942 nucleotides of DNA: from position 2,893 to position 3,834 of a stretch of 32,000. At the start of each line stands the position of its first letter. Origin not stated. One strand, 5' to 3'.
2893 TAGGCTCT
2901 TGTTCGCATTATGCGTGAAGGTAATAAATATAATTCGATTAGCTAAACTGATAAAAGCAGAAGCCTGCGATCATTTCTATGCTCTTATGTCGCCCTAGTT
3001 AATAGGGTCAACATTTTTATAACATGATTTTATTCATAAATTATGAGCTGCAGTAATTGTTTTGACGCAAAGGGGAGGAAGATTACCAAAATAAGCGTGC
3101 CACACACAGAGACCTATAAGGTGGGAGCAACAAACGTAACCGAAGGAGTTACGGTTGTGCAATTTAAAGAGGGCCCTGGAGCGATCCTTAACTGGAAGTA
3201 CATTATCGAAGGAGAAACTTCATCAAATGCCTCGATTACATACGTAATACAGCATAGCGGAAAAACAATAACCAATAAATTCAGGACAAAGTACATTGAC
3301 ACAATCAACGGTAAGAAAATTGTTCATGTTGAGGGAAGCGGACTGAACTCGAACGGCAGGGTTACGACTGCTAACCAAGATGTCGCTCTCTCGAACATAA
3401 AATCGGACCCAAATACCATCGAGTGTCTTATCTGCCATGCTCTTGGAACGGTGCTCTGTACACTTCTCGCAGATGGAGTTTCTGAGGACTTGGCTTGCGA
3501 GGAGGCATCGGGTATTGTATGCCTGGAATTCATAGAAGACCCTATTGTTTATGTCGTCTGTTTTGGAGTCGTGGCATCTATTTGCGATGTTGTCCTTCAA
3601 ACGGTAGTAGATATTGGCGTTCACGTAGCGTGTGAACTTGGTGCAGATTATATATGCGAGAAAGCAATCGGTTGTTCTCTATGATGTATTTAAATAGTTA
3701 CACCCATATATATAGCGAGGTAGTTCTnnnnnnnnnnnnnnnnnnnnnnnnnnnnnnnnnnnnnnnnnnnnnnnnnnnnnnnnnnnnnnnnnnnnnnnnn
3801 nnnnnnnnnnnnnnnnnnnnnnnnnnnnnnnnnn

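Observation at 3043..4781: Candidate archaeocin locus: a halocin-C8-like cysteine-rich protein followed by three small membrane proteins, in a non-halophile-looking genome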

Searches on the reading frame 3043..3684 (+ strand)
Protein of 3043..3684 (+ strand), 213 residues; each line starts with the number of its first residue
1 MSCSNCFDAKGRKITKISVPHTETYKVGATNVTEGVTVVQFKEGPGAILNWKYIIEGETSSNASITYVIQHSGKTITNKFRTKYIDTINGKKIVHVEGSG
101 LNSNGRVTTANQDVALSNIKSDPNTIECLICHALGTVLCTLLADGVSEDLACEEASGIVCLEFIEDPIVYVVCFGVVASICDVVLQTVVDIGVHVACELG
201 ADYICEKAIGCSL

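Call 6: search_protein_families(library=pfam, proteins=[window:3043-3684:+], max_evalue=1)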
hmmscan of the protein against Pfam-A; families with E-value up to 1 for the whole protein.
window:3043-3684:+ (213 aa): 2 families
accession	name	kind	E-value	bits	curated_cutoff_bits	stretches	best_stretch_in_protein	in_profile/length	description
PF01833.30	TIG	-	0.017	15.5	20.9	1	88-134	13-60/84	IPT/TIG domain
PF08789.15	PBCV_basic_adap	-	0.31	11.7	20.4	0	82-98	17-32/38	PBCV-specific basic adaptor domain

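Call 7: search_protein_families(library=ncbifam, proteins=[window:3043-3684:+], max_evalue=1)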
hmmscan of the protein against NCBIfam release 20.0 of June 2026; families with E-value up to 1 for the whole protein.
window:3043-3684:+ (213 aa): 1 family
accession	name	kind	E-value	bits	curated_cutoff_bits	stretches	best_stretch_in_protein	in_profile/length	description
TIGR04449.1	halocin_C8_dom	subfamily_domain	0.0013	19.6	24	1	128-211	1-69/69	halocin C8-like domain-containing protein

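Call 12: find_homologous_proteins(query=window:3043-3684:+, max_evalue=0.01)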
Query window:3043-3684:+ (213 aa): 4 proteins with E <= 0.01 among 67 candidates.
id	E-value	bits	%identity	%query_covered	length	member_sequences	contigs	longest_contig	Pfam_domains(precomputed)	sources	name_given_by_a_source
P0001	4.2e-133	459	97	100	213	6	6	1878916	-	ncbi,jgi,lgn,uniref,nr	ncbi:hypothetical protein [Cuniculiplasma divulgatum]|jgi:hypothetical protein|uniref:Predicted meta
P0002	2.7e-125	434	90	100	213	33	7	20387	-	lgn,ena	-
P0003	2.9e-114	398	82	100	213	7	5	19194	-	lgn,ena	-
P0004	3.7e-98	345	81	86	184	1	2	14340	-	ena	-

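Call 27: find_encoding_contigs(protein=window:3043-3684:+, flank=6000, max_places=8)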
Protein window:3043-3684:+ (213 aa): no gene with exactly this product is on record in the collection.

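Call 28: find_encoding_contigs(protein=P0001, flank=6000, max_places=6)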
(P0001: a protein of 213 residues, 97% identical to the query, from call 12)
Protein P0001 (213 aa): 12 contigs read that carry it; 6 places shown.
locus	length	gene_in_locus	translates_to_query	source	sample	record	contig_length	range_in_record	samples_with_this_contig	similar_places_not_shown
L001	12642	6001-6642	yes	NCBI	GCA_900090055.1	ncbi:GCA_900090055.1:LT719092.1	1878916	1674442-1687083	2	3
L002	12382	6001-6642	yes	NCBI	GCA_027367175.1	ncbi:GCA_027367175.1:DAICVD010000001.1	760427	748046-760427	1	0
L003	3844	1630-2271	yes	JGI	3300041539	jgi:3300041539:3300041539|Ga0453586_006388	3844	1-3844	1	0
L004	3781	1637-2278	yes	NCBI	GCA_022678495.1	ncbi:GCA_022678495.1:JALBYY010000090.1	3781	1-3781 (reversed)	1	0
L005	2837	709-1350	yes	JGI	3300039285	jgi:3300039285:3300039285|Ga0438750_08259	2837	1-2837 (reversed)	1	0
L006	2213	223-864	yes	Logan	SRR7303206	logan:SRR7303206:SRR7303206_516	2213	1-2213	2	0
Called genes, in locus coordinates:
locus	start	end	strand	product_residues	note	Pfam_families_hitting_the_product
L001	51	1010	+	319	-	-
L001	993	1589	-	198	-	PF00551:Formyl_trans_N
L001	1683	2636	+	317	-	PF03215:Rad17 (weak), PF05496:RuvB_N, PF01078:Mg_chelatase (faint), PF00004:AAA, PF13173:AAA_14 (weak), PF13177:DNA_pol3_delta2 (weak), PF21960:RCF1-5-like_lid, PF08542:Rep_fac_C, +1 more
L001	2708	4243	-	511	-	PF00270:DEAD, PF04851:ResIII, PF18766:SWI2_SNF2 (weak), PF00271:Helicase_C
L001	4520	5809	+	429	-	-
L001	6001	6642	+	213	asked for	-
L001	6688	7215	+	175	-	-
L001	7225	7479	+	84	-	-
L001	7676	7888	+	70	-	-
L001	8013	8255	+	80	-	-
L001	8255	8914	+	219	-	-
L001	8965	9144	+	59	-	-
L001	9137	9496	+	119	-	-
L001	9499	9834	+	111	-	-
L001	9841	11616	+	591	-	PF04851:ResIII (faint), PF13191:AAA_16 (weak), PF13173:AAA_14 (faint), PF13401:AAA_22 (faint)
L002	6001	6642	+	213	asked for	-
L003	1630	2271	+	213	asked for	-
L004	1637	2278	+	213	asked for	-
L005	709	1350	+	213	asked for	-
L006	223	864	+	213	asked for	-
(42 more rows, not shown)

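Call 29: find_encoding_contigs(protein=P0003, flank=8000, max_places=5)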
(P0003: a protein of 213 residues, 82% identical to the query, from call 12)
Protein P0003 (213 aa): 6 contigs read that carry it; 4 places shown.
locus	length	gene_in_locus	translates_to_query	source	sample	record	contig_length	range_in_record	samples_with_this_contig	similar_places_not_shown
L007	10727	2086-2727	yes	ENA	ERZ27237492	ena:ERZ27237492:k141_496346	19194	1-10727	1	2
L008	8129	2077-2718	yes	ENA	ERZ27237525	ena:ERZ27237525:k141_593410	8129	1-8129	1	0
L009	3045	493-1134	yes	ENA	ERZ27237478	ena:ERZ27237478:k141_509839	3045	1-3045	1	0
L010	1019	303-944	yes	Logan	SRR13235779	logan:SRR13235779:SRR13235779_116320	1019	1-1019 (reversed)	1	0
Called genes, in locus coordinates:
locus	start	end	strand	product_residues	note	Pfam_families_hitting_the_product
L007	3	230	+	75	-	?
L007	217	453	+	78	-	-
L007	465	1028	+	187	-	-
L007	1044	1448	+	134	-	-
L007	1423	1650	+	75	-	-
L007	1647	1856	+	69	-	-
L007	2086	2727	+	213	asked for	-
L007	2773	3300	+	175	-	-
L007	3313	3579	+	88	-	-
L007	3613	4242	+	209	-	-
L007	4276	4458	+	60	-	-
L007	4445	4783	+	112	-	-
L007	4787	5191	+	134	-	-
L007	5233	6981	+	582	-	PF04851:ResIII (faint), PF13191:AAA_16 (weak), PF13401:AAA_22 (faint)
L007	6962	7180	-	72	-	-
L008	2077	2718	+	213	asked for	-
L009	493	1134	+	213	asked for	-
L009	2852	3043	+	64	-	?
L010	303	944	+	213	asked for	-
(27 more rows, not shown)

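Call 30: find_encoding_contigs(protein=P0028, flank=8000, max_places=8)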
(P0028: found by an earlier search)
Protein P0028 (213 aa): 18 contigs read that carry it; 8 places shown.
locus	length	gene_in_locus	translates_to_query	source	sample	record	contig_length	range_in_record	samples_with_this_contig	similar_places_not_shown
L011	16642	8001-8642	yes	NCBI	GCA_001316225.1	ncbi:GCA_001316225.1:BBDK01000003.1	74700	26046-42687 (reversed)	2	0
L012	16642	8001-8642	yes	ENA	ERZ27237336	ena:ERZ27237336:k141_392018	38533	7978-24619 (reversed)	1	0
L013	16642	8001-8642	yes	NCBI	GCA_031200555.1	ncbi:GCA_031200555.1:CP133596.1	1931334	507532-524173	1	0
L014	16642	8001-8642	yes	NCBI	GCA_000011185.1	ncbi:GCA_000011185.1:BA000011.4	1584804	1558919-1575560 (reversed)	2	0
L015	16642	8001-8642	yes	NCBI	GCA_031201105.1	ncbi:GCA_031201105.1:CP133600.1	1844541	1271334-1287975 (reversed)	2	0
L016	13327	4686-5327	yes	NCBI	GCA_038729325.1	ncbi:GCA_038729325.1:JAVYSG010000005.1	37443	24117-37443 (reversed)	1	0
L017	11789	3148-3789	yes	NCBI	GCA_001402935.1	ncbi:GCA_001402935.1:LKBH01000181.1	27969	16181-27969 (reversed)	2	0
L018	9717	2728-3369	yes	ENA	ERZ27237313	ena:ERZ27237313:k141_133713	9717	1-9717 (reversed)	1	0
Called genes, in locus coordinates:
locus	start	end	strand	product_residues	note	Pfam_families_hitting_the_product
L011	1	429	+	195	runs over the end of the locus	PF00108:Thiolase_N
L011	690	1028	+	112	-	PF12172:zf-ChsH2 (weak), PF01796:OB_ChsH2_C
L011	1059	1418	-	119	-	PF17645:Amdase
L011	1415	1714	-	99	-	-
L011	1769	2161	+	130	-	PF02423:OCD_Mu_crystall (weak)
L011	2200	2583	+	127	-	PF02423:OCD_Mu_crystall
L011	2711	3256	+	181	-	PF01810:LysE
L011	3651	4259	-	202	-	PF00551:Formyl_trans_N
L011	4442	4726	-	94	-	PF22277:EncFtn-like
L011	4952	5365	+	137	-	PF13404:HTH_AsnC-type, PF13412:HTH_24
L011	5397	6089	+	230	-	PF05496:RuvB_N (faint), PF04851:ResIII (faint), PF13173:AAA_14 (weak), PF00004:AAA, PF13177:DNA_pol3_delta2, PF21960:RCF1-5-like_lid, PF25361:AAA_lid_RFC1, PF16193:AAA_assoc_2 (weak), +1 more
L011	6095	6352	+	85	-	PF08542:Rep_fac_C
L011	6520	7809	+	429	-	-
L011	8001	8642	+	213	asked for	-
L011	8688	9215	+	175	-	-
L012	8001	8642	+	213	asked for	-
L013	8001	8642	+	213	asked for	-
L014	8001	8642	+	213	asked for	-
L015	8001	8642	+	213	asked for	-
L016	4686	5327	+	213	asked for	-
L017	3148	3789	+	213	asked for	-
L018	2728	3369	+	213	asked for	-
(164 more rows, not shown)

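Call 36: find_encoding_contigs(protein=P0011, flank=5000, max_places=5)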
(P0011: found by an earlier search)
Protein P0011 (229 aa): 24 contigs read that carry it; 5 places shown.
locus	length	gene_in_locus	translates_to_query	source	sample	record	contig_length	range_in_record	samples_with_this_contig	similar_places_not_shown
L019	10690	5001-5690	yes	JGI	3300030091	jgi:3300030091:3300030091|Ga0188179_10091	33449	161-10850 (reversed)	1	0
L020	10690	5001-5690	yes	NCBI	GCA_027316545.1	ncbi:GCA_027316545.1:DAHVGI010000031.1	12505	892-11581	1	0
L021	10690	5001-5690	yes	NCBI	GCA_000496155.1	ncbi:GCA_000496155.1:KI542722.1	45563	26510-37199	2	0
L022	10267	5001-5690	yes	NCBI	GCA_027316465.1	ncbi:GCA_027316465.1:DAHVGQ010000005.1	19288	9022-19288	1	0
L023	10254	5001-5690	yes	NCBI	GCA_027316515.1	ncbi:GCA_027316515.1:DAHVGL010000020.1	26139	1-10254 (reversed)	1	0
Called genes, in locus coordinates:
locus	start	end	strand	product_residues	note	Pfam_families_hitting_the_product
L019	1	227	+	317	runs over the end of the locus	PF03215:Rad17 (weak), PF05496:RuvB_N, PF01078:Mg_chelatase (faint), PF00004:AAA, PF13173:AAA_14 (weak), PF13177:DNA_pol3_delta2 (weak), PF21960:RCF1-5-like_lid, PF08542:Rep_fac_C, +1 more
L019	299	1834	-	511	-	PF00270:DEAD, PF04851:ResIII, PF18766:SWI2_SNF2 (weak), PF00271:Helicase_C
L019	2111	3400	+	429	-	-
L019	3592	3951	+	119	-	-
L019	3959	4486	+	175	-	-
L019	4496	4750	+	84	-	-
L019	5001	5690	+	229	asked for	-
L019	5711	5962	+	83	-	-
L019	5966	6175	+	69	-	-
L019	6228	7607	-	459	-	PF01609:DDE_Tnp_1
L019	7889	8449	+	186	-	PF00534:Glycos_transf_1, PF13692:Glyco_trans_1_4, PF20706:GT4-conflict (faint)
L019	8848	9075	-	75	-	-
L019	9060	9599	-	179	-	PF05598:DUF772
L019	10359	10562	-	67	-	-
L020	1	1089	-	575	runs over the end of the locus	-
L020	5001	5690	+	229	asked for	-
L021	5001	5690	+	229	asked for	-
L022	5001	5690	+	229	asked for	-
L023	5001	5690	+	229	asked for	-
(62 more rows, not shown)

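Call 42: predict_structure(alignment_id=A2)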
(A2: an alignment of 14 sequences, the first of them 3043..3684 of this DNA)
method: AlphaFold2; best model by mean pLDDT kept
length: 213 residues; sequences in the alignment: 14
mean_pLDDT: 62.8   pTM: 0.46
mean pLDDT of the five models: 62.8, 61.7, 59.7, 52.1, 50.3
residues with pLDDT >= 90: 0; 70-90: 77; 50-70: 91; < 50: 45
segments of 3 or more residues with pLDDT < 50: 1-3, 59-61, 85-87, 91-94, 99-109, 111-124, 163-169
pLDDT, mean of each block of 10 residues (from residue 1): 52 68 76 73 72 61 59 59 52 48 39 41 53 80 74 66 46 62 81 80 78 59
secondary structure, 60 per line:
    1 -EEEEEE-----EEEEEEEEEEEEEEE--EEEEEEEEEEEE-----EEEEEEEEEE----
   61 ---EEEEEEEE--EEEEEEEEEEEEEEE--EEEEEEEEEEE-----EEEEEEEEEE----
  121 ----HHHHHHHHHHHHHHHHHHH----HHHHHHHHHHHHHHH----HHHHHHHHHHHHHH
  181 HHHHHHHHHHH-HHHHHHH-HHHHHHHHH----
elements in order: E2-7 E13-27 E30-41 E47-56 E64-71 E74-88 E91-101 E107-116 H125-143 H148-162 H167-191 H193-199 H201-209

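Call 45: search_protein_representatives(alignment_id=A2)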
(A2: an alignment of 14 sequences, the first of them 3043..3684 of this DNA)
Query: 14 sequences, 203 profile positions. Proteins with E-value up to 0.001 (for the whole library): 24; up to 1e-10: 15; up to 1e-30: 5. The best 24 are listed.
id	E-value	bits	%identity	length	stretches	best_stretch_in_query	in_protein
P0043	3.3e-98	343.5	-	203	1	1-203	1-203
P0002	3.9e-80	284.5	-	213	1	1-203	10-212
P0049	4.5e-49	183.1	-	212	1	3-202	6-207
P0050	4.4e-38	147.2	-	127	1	76-202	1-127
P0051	4.8e-35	137.3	-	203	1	1-202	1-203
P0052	5.3e-28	114.3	-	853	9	8-74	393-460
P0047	1.1e-27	113.2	-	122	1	99-193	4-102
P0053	1.4e-27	112.9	-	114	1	75-158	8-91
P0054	4.5e-22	94.9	-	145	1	115-202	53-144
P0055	6.8e-20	87.8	-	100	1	117-202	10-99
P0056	1.6e-19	86.6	-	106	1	105-202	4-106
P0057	3.2e-17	79.1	-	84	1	80-150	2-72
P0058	6.5e-17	78.1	-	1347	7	8-73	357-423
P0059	1.3e-14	70.5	-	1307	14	23-65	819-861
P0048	2.3e-11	59.9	-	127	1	39-96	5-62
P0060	2.7e-10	56.4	-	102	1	108-202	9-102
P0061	4.5e-06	42.7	-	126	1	118-202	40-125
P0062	7.4e-06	42.0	-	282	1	82-202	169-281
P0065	8.0e-05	38.6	-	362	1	118-202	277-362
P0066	1.7e-04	37.5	-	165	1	56-181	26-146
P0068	2.8e-04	36.8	-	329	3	98-168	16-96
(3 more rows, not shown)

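Call 48: search_protein_families(library=ncbifam, proteins=[P0049, P0051, P0054, P0056, P0060, P0061, P0062, P0065, P0066, P0068], max_evalue=0.1)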
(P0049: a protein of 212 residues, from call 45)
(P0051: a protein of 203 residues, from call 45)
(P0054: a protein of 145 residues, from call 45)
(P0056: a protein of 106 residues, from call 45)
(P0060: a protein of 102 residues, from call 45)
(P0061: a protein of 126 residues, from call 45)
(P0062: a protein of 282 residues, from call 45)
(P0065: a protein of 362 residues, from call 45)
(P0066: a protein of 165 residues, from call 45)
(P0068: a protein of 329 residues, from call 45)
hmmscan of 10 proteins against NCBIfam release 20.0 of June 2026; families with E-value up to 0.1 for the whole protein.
P0049 (212 aa): 1 family
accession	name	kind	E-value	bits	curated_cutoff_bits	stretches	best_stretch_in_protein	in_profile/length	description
TIGR04449.1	halocin_C8_dom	subfamily_domain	0.00024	22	24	1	129-207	1-69/69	halocin C8-like domain-containing protein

P0051 (203 aa): 2 families
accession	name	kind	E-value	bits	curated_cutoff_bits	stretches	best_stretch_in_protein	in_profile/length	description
NF042955.1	Ppl_antiphage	equivalog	0.0077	14.2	1000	1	33-78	309-353/882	anti-phage protein Ppl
TIGR04449.1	halocin_C8_dom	subfamily_domain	0.0097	16.9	24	1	120-203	1-69/69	halocin C8-like domain-containing protein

P0054 (145 aa): 1 family
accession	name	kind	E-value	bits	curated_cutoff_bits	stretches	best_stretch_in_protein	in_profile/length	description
TIGR04449.1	halocin_C8_dom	subfamily_domain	0.0013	19.6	24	1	61-144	1-69/69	halocin C8-like domain-containing protein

P0056 (106 aa): 1 family
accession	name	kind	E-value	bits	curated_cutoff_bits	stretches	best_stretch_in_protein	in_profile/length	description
TIGR04449.1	halocin_C8_dom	subfamily_domain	0.00039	21.3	24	1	25-106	3-69/69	halocin C8-like domain-containing protein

P0060 (102 aa): 1 family
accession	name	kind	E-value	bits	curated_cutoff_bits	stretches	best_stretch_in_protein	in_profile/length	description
TIGR04449.1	halocin_C8_dom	subfamily_domain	1.4e-08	35.6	24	1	24-102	1-69/69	halocin C8-like domain-containing protein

P0061 (126 aa): 1 family
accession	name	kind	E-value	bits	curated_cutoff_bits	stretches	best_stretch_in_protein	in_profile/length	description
TIGR04449.1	halocin_C8_dom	subfamily_domain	1.6e-05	25.8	24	1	45-125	1-69/69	halocin C8-like domain-containing protein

P0062 (282 aa): 3 families
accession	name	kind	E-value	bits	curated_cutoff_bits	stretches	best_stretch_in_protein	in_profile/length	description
TIGR04449.1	halocin_C8_dom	subfamily_domain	3.6e-09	37.5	24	1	211-281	1-69/69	halocin C8-like domain-containing protein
NF010289.0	PRK13729.1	equivalog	0.02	13.8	504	1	43-128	55-142/474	F-type conjugal transfer pilus assembly protein TraB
TIGR02811.1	formate_TAT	hypoth_equivalog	0.092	13.1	48.45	1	1-37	1-39/66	formate dehydrogenase region TAT target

P0065 (362 aa): 1 family
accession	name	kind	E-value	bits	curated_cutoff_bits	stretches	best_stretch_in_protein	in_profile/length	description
TIGR03361.1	VI_Rhs_Vgr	subfamily_domain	0.055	12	186.35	1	90-132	78-120/513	type VI secretion system tip protein TssI/VgrG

P0066 (165 aa): 1 family
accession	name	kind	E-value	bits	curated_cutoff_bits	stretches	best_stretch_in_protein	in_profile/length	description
TIGR04449.1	halocin_C8_dom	subfamily_domain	3.9e-05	24.6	24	1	93-164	1-69/69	halocin C8-like domain-containing protein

P0068 (329 aa): 1 family
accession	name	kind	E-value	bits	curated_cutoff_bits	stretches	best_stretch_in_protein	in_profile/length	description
NF004925.0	PRK06285.1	equivalog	0.063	13.4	77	0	268-288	46-66/99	chorismate mutase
